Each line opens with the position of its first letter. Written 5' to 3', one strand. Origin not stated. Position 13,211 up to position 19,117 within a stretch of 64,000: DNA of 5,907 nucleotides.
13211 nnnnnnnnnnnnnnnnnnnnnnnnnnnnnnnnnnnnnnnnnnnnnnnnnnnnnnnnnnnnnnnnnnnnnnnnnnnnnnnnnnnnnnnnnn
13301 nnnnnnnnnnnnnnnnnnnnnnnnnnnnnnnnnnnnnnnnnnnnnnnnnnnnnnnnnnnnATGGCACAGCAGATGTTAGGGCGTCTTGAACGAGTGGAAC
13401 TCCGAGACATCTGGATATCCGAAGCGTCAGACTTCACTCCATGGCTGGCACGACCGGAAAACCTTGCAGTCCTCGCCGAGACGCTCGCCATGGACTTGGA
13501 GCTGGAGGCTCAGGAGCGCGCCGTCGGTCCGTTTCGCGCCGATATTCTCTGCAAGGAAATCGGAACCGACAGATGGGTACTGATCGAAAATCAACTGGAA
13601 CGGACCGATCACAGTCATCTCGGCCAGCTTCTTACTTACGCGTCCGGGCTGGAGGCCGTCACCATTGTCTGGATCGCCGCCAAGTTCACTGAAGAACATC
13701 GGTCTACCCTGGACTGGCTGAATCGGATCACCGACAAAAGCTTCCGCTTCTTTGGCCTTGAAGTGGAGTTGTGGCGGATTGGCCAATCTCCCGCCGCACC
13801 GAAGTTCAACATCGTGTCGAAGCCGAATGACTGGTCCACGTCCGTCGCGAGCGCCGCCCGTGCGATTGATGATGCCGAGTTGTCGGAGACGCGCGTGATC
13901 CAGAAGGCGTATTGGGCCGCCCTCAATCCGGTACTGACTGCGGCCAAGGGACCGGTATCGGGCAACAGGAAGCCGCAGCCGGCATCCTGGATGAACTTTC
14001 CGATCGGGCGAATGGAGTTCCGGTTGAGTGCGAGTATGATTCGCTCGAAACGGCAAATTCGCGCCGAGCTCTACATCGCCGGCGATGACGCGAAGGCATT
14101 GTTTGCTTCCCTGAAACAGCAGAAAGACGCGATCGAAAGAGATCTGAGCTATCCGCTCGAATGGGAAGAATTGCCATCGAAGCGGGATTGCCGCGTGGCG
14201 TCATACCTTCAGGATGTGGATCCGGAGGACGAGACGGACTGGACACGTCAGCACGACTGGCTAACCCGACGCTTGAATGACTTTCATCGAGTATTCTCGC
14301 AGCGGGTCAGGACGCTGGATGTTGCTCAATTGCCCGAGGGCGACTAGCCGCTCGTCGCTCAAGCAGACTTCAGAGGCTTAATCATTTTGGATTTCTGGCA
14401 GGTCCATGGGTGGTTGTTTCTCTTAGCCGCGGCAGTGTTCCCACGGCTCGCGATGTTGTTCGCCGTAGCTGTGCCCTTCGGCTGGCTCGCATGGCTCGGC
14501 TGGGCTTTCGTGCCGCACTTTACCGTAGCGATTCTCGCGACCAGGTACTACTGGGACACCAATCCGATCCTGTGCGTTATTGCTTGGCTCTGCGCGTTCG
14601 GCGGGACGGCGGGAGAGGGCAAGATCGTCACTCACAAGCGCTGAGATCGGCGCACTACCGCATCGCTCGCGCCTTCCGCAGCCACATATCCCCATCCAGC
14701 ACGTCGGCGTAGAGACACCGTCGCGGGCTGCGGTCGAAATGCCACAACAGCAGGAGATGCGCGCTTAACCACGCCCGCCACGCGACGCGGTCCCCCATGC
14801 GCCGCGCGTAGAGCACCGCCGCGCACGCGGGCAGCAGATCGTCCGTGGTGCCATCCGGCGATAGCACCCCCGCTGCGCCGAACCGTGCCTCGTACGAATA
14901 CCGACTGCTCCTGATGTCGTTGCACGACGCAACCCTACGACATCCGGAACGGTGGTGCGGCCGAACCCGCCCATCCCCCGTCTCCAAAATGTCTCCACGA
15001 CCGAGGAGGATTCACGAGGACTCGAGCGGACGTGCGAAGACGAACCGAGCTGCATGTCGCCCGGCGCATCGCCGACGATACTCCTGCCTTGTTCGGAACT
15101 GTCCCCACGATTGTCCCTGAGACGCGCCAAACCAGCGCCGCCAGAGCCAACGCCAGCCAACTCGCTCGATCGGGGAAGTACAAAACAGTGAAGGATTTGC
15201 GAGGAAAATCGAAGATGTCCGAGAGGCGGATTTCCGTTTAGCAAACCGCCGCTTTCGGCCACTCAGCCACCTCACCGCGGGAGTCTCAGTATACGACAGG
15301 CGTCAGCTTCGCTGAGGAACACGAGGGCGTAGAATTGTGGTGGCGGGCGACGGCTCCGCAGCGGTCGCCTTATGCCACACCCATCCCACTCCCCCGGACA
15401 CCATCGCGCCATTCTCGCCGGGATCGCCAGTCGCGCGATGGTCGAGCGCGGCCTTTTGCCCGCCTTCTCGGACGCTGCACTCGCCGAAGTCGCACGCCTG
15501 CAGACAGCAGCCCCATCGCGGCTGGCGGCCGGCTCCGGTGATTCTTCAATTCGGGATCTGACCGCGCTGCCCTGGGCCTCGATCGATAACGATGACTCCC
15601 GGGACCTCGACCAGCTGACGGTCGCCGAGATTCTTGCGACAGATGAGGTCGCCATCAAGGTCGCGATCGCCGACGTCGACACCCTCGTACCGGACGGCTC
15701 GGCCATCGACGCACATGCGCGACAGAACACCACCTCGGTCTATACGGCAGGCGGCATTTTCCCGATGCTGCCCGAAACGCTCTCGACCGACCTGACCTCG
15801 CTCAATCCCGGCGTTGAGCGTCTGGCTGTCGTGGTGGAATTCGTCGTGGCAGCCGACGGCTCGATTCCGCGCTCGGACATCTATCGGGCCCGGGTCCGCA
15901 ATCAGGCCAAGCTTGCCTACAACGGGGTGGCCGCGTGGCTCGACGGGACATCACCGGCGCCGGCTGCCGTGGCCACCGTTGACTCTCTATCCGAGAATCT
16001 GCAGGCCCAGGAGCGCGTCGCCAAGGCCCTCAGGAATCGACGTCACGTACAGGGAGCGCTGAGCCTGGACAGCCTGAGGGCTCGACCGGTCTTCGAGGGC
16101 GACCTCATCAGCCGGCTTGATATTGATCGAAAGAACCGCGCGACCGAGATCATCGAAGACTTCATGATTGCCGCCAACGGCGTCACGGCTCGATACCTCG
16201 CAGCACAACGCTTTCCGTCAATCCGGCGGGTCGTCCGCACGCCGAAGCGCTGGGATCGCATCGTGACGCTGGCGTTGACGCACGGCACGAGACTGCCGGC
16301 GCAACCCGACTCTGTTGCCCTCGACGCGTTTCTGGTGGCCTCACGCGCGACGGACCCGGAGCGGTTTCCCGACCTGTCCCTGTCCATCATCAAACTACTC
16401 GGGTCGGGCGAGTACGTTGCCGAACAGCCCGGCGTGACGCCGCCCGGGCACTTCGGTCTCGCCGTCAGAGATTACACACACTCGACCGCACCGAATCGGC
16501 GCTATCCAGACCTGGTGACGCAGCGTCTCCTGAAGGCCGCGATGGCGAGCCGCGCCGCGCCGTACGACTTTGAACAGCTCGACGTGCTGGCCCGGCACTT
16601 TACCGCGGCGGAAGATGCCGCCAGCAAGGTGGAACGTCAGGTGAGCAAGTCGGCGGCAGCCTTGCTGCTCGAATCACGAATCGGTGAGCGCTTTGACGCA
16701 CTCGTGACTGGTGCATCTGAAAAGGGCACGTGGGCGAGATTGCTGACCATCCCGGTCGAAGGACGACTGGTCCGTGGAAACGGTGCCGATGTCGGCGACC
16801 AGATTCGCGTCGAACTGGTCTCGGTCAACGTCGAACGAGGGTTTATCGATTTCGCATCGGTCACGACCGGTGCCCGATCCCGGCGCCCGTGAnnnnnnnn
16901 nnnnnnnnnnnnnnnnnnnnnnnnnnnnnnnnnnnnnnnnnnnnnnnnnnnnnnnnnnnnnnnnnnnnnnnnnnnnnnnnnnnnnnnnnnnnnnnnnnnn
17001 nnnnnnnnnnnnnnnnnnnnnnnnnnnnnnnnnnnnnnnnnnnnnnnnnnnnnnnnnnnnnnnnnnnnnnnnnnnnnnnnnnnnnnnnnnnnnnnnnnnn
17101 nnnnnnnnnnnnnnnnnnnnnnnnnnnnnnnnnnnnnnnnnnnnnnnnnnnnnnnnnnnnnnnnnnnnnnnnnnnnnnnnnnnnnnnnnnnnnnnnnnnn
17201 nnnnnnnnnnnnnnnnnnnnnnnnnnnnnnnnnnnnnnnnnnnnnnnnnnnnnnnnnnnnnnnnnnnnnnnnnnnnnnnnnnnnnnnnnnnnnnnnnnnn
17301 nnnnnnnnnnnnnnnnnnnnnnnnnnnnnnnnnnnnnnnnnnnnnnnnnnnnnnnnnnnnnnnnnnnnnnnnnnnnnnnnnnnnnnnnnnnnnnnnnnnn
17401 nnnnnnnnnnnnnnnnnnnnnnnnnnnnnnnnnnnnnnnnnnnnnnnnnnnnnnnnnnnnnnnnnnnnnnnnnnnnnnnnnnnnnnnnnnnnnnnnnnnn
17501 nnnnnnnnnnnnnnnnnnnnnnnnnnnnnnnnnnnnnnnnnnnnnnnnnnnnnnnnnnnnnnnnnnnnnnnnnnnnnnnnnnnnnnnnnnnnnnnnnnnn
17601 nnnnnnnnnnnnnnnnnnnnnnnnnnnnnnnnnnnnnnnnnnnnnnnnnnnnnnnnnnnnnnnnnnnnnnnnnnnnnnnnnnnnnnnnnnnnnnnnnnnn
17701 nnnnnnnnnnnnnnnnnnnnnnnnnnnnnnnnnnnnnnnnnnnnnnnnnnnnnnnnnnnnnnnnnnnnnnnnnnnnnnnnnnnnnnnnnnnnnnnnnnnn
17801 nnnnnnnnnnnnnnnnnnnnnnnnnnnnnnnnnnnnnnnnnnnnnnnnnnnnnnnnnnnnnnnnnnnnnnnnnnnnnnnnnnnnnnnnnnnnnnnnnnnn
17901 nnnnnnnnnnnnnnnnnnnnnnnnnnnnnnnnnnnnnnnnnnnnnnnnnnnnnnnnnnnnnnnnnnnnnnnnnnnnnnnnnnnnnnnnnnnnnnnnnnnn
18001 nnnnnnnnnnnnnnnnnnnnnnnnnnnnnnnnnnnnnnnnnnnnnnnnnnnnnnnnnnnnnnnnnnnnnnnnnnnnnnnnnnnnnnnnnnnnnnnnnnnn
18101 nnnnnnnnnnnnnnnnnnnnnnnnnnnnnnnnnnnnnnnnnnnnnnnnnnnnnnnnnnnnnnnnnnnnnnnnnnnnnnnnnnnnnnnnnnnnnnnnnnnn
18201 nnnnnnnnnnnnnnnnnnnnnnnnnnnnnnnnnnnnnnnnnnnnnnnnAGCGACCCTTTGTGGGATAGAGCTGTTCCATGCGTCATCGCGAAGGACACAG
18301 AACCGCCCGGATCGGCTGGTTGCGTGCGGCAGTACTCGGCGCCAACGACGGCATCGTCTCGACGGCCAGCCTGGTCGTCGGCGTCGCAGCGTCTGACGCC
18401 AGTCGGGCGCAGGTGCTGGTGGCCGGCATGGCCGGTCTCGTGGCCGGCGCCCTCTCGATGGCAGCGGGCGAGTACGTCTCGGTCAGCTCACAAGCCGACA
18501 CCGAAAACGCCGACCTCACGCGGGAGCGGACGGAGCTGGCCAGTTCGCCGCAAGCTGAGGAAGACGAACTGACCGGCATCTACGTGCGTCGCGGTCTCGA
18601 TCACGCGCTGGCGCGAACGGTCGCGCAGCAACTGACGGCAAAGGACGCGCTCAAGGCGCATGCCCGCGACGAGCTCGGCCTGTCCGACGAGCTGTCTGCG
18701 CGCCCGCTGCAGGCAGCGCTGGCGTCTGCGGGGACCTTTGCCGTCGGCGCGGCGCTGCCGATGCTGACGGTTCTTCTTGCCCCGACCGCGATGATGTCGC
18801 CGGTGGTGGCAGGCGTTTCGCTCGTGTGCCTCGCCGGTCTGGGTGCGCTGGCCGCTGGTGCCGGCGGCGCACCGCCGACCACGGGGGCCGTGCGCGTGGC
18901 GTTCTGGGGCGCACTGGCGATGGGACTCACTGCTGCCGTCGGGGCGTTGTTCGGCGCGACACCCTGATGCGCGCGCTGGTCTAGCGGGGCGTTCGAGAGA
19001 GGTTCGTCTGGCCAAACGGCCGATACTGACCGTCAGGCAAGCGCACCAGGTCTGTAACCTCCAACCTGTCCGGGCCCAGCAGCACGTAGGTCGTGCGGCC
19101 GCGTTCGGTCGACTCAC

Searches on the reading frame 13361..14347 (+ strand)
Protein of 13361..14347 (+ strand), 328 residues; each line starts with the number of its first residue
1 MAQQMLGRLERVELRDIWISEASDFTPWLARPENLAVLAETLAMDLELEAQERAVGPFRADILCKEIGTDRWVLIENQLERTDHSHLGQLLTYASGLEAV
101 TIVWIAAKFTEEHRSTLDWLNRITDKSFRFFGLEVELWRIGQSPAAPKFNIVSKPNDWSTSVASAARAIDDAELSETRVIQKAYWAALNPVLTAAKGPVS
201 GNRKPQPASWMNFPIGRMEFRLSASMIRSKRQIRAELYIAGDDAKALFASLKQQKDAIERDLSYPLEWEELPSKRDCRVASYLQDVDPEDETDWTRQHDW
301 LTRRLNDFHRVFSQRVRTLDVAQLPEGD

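Call 8: search_protein_families(library=pfam, proteins=[window:13361-14347:+], max_evalue=0.01)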
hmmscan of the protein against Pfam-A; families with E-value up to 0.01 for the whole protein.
window:13361-14347:+ (328 aa): 1 family
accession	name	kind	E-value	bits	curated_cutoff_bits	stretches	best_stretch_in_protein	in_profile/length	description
PF14088.11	DUF4268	-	3e-28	99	27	1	181-315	2-139/140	Domain of unknown function (DUF4268)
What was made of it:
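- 12239..14644 (+): Segment C cargo: a 242-aa ORF (12239-12967), the PDC-S11 / DUF4268 candidate defence gene (13361-14347), and an 85-aa ORF (14387-14644). PF14088 E 3e-28 (call 8).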

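Call 26: find_encoding_contigs(protein=window:13361-14347:+, flank=10000, max_places=10)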
Protein window:13361-14347:+ (328 aa): 4 contigs read that carry it; 2 places shown.
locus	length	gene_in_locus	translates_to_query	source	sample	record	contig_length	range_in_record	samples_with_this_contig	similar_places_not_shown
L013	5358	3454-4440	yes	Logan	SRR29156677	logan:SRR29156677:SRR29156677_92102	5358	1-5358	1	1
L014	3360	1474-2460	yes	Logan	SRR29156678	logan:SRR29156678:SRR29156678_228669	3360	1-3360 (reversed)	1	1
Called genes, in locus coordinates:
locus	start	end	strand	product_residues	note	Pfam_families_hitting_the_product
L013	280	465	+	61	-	-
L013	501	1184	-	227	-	PF01844:HNH, PF14279:HNH_5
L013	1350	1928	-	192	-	-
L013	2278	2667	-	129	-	-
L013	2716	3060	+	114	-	-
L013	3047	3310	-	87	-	-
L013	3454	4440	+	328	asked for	PF14088:DUF4268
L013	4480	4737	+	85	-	-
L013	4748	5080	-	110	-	-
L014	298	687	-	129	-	-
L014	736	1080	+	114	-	-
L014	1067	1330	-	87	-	-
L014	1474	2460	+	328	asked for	PF14088:DUF4268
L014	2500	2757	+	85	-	-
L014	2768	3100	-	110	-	-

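Call 38: search_protein_families(library=padloc, proteins=[window:13361-14347:+], max_evalue=0.01)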
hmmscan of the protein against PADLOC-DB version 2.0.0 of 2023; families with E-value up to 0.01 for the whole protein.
window:13361-14347:+ (328 aa): 4 families
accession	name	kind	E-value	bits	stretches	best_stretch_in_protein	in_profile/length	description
PDLC04911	PDC-S11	-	5.7e-126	418.1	1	4-318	3-314/318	-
PDLC04912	PDC-S11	-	1e-122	407.2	1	1-318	1-312/313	-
PDLC04914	PDC-S11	-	4.4e-79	263.9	1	4-319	3-311/314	-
PDLC04913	PDC-S11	-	8.6e-23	79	1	102-319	149-367/375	-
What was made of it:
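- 12239..14644 (+): PADLOC PDC-S11 E 5.7e-126 (call 38).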

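Call 39: search_protein_families(library=ncbifam, proteins=[window:13361-14347:+], max_evalue=0.01)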
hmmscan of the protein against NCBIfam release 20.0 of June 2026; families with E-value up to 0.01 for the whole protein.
window:13361-14347:+ (328 aa): 0 families

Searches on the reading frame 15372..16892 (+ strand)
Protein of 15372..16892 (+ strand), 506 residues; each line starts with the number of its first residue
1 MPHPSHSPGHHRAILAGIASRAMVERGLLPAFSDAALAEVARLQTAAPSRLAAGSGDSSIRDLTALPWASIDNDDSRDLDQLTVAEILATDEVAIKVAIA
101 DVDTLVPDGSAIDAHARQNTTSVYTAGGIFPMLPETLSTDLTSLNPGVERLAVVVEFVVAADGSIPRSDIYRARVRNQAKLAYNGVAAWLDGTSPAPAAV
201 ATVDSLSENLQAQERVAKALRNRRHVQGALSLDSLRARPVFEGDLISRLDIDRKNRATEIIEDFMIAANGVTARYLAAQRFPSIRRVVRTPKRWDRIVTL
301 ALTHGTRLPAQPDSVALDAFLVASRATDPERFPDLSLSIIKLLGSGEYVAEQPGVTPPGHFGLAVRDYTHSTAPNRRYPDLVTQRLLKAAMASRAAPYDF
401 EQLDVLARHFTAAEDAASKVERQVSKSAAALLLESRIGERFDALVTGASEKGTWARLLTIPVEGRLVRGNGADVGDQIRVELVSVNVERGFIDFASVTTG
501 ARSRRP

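Call 8: search_protein_families(library=pfam, proteins=[window:15372-16892:+], max_evalue=0.01)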
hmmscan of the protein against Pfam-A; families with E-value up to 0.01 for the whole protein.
window:15372-16892:+ (506 aa): 2 families
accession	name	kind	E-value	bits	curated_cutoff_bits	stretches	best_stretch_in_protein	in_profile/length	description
PF00773.25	RNB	-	1.3e-78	265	29.3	1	61-391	2-324/326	RNB domain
PF18614.7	RNase_II_C_S1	-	9.7e-17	61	26.6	1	439-496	1-58/59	RNase II-type exonuclease C-terminal S1 domain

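Call 25: find_encoding_contigs(protein=window:15372-16892:+, flank=10000, max_places=10)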
Protein window:15372-16892:+ (506 aa): no gene with exactly this product is on record in the collection.
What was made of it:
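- Tried and rejected: Not on record (call 25).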

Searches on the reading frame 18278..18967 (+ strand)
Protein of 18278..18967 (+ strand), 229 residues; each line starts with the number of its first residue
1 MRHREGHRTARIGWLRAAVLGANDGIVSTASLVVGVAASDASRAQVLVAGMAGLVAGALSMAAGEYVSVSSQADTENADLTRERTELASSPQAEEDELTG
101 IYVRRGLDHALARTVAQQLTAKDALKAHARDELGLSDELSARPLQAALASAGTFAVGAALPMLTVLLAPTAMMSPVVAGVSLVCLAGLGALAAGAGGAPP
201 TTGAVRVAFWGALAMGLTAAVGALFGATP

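Call 8: search_protein_families(library=pfam, proteins=[window:18278-18967:+], max_evalue=0.01)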
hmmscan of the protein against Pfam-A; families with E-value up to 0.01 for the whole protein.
window:18278-18967:+ (229 aa): 1 family
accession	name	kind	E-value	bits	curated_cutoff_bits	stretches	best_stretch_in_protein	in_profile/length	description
PF01988.24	VIT1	-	2.3e-66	224.1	28.1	1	15-222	1-213/214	VIT family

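Call 57: find_encoding_contigs(protein=window:18278-18967:+, flank=10000, max_places=10)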
Protein window:18278-18967:+ (229 aa): 2 contigs read that carry it; 2 places shown.
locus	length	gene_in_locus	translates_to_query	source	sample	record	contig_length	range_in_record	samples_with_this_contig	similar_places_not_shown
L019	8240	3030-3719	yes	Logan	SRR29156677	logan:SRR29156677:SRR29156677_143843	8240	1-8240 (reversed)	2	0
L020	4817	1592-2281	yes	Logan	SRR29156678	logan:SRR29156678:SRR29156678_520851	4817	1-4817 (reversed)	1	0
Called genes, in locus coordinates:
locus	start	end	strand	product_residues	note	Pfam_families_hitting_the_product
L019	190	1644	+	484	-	PF00773:RNB, PF18614:RNase_II_C_S1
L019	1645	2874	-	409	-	PF01590:GAF (faint), PF00512:HisKA, PF02518:HATPase_c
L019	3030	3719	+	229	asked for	PF01988:VIT1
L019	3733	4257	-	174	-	-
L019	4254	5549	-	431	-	PF04542:Sigma70_r2, PF08281:Sigma70_r4_2, PF20239:DUF6596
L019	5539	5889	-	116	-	PF03795:YCII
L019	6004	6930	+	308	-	PF03976:PPK2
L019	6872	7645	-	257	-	-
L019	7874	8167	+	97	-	PF19459:DUF5996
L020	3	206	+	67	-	?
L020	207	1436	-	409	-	PF01590:GAF (faint), PF00512:HisKA, PF02518:HATPase_c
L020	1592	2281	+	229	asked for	PF01988:VIT1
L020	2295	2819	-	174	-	-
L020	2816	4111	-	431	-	PF04542:Sigma70_r2, PF08281:Sigma70_r4_2, PF20239:DUF6596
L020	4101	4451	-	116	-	PF03795:YCII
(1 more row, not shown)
